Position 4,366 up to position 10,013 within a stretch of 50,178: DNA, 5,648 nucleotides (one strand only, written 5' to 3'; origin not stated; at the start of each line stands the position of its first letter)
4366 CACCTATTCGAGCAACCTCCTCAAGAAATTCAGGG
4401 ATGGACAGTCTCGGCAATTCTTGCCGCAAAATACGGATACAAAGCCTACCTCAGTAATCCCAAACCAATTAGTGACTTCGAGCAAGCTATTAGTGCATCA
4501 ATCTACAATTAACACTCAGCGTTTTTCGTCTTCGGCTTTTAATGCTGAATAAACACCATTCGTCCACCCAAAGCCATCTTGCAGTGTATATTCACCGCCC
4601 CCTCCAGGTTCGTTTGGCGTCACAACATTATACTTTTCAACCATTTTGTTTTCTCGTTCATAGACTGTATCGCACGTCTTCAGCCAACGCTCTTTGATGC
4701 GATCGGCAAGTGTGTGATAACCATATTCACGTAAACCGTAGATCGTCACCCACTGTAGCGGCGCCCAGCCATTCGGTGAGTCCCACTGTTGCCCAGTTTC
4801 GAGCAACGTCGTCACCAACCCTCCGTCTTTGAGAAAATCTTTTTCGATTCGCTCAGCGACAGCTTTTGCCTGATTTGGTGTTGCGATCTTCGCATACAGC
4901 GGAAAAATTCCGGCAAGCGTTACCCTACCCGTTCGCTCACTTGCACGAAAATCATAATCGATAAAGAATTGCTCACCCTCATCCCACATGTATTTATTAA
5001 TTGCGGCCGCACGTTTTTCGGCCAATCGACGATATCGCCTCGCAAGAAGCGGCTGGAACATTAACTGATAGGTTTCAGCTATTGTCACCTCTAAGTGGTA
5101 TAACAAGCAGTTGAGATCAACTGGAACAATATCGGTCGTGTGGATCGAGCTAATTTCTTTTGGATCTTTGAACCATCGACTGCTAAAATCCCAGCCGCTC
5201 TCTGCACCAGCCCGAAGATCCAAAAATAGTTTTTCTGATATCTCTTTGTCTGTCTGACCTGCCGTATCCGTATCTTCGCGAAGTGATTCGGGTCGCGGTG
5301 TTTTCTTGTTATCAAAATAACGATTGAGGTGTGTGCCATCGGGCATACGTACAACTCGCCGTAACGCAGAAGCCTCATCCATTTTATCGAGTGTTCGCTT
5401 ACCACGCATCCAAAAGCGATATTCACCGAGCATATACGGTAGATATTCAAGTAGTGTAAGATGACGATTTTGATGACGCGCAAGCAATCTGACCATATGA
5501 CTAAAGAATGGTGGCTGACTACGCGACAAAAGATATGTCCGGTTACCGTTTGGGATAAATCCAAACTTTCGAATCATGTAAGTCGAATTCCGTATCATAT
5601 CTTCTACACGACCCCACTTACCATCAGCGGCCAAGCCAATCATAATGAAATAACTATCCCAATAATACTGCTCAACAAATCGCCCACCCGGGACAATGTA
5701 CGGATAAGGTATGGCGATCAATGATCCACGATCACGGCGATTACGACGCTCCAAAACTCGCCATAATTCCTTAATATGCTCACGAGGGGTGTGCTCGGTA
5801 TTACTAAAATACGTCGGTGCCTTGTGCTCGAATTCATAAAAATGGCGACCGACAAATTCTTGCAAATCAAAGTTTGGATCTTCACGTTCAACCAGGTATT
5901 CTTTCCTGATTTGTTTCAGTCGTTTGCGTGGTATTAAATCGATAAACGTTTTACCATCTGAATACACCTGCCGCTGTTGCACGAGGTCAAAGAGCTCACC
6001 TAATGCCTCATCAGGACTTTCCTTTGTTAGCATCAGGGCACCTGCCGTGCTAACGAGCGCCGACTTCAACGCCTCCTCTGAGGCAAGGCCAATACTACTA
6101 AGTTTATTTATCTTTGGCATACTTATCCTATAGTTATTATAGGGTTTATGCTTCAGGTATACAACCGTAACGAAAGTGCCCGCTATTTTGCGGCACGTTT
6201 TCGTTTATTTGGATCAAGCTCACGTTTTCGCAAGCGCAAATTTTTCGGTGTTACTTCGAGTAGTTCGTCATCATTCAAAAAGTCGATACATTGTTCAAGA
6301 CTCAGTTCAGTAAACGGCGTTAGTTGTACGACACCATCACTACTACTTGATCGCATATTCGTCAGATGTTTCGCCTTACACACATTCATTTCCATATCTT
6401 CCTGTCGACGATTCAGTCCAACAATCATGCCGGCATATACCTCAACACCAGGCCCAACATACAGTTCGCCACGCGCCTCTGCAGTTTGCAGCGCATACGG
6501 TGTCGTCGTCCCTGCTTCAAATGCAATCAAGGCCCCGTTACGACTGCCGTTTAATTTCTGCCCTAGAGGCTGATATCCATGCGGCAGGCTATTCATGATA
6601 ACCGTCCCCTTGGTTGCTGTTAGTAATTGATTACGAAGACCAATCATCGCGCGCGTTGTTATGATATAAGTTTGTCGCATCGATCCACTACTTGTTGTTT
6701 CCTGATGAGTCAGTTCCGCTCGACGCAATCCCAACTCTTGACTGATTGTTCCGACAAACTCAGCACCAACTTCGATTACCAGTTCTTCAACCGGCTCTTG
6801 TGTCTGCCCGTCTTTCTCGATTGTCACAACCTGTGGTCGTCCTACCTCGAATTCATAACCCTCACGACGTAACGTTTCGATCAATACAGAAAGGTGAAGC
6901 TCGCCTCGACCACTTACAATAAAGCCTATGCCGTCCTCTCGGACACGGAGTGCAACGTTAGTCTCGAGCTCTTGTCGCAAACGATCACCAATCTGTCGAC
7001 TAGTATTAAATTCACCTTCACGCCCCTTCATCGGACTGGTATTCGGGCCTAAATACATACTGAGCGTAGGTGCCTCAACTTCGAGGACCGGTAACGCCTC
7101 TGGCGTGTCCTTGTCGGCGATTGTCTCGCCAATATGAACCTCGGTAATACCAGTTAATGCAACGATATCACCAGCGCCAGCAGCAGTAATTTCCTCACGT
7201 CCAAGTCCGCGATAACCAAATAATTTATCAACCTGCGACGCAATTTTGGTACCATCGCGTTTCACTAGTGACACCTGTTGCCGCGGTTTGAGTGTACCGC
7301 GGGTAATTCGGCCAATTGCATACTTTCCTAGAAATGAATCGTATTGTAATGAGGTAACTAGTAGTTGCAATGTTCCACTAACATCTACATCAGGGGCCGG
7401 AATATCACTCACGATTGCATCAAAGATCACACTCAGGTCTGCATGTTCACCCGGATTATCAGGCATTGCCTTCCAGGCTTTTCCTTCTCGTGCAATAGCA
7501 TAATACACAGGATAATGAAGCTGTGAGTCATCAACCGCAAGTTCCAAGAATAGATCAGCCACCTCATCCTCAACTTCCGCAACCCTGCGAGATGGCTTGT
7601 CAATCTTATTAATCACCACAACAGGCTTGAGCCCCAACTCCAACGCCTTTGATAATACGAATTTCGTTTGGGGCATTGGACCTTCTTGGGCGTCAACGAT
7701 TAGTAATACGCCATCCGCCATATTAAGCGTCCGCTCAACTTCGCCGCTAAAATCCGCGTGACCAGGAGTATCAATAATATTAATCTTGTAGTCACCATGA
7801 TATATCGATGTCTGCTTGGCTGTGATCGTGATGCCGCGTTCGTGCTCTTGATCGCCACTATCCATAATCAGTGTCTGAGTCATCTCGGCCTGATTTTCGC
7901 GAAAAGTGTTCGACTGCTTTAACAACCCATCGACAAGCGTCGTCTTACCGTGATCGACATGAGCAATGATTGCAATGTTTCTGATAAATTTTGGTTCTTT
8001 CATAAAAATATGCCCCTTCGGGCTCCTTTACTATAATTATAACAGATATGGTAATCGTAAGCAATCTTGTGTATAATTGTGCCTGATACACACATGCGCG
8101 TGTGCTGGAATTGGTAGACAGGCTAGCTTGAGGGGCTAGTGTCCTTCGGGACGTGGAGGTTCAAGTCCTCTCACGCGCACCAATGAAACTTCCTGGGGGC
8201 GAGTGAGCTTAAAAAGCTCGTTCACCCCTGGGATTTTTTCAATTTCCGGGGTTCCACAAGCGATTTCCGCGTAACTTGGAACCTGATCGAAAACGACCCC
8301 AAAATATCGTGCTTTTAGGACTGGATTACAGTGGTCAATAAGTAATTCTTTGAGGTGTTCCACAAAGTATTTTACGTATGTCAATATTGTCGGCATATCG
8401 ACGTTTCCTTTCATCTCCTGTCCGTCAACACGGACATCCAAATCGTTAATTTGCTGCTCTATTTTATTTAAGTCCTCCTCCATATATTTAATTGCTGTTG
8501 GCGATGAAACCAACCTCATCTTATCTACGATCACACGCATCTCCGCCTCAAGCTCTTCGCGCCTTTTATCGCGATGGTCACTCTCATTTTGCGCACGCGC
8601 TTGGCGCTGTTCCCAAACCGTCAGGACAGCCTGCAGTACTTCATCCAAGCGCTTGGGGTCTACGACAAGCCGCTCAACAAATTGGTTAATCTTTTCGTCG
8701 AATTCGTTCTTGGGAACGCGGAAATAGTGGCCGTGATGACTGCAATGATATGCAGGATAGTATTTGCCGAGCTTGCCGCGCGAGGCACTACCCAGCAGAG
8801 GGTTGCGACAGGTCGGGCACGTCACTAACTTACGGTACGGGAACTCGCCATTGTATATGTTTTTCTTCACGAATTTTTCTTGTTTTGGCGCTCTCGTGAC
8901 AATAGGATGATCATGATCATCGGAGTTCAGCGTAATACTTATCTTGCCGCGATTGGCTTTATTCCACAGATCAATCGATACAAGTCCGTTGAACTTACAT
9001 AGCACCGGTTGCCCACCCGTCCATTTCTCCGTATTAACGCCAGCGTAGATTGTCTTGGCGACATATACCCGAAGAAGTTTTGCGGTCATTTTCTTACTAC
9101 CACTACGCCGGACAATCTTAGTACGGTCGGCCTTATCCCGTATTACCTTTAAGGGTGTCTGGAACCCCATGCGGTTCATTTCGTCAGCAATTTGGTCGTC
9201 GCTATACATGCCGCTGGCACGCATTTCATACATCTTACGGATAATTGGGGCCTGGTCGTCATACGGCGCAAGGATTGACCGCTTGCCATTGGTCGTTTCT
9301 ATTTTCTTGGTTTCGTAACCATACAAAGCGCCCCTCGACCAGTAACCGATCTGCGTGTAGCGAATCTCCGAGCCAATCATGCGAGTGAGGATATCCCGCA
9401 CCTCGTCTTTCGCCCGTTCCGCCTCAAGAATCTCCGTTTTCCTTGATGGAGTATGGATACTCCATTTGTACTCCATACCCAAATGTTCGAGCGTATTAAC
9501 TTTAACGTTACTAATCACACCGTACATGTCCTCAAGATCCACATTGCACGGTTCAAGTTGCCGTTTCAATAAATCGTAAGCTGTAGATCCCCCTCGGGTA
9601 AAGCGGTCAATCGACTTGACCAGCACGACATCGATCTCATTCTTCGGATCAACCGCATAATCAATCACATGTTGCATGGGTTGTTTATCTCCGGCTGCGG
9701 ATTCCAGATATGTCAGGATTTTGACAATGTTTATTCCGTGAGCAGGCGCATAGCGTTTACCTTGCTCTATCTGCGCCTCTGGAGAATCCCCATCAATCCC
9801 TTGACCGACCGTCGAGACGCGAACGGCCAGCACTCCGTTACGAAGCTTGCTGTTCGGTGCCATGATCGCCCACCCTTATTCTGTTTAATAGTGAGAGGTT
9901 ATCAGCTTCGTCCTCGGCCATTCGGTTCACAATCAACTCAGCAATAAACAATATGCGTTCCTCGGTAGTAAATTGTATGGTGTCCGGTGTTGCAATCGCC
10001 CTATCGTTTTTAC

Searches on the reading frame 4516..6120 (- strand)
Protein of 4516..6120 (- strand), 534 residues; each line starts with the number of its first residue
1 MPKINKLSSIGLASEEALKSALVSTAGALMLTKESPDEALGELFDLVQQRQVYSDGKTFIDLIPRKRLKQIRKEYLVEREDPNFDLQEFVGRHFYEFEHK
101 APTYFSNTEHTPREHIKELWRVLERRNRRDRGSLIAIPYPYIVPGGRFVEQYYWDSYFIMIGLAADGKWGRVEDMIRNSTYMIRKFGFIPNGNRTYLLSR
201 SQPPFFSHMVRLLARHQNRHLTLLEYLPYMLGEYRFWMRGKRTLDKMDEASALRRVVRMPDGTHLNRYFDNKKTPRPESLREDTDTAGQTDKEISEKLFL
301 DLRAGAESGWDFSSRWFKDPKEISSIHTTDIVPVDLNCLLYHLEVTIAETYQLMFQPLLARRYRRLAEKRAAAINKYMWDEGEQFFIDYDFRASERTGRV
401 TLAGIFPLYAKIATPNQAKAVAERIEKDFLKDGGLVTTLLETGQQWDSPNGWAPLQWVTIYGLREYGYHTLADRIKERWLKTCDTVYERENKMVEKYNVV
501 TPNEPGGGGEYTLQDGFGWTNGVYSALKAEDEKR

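Call 57: search_protein_families(library=pfam, proteins=[window:4516-6120:-], max_evalue=0.0001)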
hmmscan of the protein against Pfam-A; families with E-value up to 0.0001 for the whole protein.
window:4516-6120:- (534 aa): 2 families
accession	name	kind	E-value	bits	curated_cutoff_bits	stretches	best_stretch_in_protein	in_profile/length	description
PF01204.24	Trehalase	-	2.7e-140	469.1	21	1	52-525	2-505/512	Trehalase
PF22422.2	MGH1-like_GH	-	5.6e-22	79.2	27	1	151-503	4-346/356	Mannosylglycerate hydrolase MGH1-like glycoside hydrolase domain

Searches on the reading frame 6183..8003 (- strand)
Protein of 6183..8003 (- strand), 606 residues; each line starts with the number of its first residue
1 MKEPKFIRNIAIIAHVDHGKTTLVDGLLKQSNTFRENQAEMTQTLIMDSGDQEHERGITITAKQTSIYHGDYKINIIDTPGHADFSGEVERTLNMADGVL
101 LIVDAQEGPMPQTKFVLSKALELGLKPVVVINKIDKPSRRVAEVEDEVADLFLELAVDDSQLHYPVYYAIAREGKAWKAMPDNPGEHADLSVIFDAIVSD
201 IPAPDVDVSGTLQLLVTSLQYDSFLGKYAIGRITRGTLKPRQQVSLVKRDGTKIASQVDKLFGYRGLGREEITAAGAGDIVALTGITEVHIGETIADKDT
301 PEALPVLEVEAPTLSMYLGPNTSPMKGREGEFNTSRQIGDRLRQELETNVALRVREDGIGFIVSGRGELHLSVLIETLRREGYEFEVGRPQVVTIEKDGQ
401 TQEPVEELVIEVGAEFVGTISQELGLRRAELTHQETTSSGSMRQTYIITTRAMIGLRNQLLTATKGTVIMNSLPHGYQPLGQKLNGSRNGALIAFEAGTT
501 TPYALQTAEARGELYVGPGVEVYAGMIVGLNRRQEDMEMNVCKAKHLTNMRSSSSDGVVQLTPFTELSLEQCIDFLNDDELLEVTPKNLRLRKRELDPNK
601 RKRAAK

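Call 57: search_protein_families(library=pfam, proteins=[window:6183-8003:-], max_evalue=0.0001)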
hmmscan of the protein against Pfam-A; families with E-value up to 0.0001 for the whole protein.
window:6183-8003:- (606 aa): 7 families
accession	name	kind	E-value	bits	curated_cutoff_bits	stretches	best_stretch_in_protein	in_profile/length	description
PF00009.33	GTP_EFTU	-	1.1e-55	188.6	26.5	1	7-178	3-176/188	Elongation factor Tu GTP binding domain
PF21018.2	BipA_C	-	3.6e-43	146.3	23.8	1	489-597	1-109/110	TypA/BipA C-terminal domain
PF00679.30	EFG_C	-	3.7e-16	59.4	27.9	1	402-483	3-84/89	Elongation factor G C-terminus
PF03144.31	GTP_EFTU_D2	-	1e-10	42.3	30.3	1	226-296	1-73/73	Elongation factor Tu domain 2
PF22042.2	EF-G_D2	-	1.3e-07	32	27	1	215-296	5-82/84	Elongation factor G domain 2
PF01926.29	MMR_HSR1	-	3.2e-07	30.9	21.9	1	10-133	2-113/113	50S ribosome-binding GTPase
PF02421.24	FeoB_N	-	8.8e-05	22.5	27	0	57-148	32-129/156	Ferrous iron transport protein B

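Call 69: list_cluster_members(proteins=[window:6183-8003:-, window:37177-38727:-, window:20978-21436:+, window:21426-21875:+])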
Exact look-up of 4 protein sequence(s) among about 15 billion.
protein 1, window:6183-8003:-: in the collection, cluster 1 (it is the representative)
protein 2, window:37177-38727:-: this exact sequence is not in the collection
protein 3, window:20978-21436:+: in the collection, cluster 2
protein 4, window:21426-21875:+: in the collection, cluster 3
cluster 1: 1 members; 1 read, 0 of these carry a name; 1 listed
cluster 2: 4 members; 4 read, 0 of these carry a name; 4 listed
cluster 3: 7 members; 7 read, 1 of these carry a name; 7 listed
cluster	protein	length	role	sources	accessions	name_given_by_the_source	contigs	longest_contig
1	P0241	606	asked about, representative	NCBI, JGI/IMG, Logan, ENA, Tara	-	-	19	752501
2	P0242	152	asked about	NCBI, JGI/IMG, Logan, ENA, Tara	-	-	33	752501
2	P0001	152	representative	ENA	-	-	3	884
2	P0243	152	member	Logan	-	-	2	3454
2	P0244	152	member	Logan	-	-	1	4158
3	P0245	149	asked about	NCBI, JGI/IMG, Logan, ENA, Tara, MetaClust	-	-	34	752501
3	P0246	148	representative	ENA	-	-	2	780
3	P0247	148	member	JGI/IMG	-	hypothetical protein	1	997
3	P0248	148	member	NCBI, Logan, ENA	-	-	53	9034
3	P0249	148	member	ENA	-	-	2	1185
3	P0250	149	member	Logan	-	-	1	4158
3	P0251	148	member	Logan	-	-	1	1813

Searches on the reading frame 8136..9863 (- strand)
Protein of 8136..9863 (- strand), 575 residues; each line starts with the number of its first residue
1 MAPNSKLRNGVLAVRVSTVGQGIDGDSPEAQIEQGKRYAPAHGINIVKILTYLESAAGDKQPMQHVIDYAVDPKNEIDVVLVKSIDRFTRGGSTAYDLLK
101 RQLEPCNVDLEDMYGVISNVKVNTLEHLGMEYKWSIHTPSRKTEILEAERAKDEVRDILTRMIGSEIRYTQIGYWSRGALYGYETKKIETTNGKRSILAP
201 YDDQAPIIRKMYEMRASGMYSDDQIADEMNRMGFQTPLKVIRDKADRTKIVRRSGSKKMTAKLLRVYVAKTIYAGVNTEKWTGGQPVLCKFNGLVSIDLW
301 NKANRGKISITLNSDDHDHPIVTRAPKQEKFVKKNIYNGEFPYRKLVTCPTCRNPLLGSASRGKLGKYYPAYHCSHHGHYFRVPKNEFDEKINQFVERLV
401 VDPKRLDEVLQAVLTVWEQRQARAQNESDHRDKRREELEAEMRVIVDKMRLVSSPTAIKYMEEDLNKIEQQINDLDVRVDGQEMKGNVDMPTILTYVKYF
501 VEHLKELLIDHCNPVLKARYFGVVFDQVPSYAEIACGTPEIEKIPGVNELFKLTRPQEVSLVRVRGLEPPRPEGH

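Call 57: search_protein_families(library=pfam, proteins=[window:8136-9863:-], max_evalue=0.0001)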
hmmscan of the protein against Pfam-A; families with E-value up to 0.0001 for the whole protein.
window:8136-9863:- (575 aa): 1 family
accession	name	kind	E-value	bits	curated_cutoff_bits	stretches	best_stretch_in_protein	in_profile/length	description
PF00239.26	Resolvase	-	2.7e-08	34.4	23.3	1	14-100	5-87/145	Resolvase, N terminal domain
